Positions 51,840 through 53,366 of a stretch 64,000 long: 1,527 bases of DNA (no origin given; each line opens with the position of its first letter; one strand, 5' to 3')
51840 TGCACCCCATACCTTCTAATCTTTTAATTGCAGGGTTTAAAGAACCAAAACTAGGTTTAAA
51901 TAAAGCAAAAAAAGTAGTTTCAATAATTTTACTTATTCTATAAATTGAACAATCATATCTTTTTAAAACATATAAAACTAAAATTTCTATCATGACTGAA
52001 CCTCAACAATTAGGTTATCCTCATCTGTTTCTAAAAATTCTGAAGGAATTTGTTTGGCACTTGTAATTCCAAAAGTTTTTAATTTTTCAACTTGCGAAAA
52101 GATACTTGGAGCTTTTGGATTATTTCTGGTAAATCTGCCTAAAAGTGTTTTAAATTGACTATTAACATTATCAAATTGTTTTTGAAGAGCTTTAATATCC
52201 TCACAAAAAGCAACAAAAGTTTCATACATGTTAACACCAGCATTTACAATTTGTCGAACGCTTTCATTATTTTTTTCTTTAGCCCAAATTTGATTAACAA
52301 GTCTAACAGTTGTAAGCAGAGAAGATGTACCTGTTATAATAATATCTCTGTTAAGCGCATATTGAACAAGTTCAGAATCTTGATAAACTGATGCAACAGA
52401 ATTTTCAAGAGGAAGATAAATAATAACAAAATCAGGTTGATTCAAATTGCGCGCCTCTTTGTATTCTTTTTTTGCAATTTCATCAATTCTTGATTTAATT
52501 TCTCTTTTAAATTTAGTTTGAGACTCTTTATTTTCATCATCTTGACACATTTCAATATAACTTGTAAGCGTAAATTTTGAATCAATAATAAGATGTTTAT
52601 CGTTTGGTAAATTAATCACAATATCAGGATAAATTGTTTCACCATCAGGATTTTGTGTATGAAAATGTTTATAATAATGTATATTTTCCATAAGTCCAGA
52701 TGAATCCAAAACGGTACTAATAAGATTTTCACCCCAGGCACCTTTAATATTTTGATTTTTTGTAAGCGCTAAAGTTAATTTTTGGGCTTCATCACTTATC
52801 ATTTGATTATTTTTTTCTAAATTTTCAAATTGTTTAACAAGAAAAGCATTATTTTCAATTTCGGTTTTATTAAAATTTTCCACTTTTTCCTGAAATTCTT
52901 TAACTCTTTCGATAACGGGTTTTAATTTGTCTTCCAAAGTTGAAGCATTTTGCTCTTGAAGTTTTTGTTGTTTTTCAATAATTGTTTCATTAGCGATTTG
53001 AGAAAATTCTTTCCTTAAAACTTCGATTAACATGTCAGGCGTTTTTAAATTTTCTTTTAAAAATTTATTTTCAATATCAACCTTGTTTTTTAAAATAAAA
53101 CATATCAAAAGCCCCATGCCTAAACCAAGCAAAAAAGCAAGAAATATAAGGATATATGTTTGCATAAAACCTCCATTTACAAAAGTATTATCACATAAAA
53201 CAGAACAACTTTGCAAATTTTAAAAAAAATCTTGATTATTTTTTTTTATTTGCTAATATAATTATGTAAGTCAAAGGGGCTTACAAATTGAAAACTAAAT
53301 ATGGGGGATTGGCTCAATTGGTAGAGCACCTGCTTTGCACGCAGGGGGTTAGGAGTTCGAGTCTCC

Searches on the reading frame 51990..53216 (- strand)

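Call 48: search_protein_families(library=pfam, proteins=[window:51990-53216:-], max_evalue=0.01)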
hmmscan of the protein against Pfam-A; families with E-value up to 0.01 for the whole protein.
window:51990-53216:- (408 aa): 3 families
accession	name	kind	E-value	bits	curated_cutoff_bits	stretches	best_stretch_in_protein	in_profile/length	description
PF02646.22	RmuC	-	8.9e-69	232.2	26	1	93-388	2-290/291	RmuC family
PF03446.21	NAD_binding_2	-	0.0031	18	21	0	246-312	37-108/161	NAD binding domain of 6-phosphogluconate dehydrogenase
PF06305.16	LapA_dom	-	0.0085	16.4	28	1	18-58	17-57/64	Lipopolysaccharide assembly protein A domain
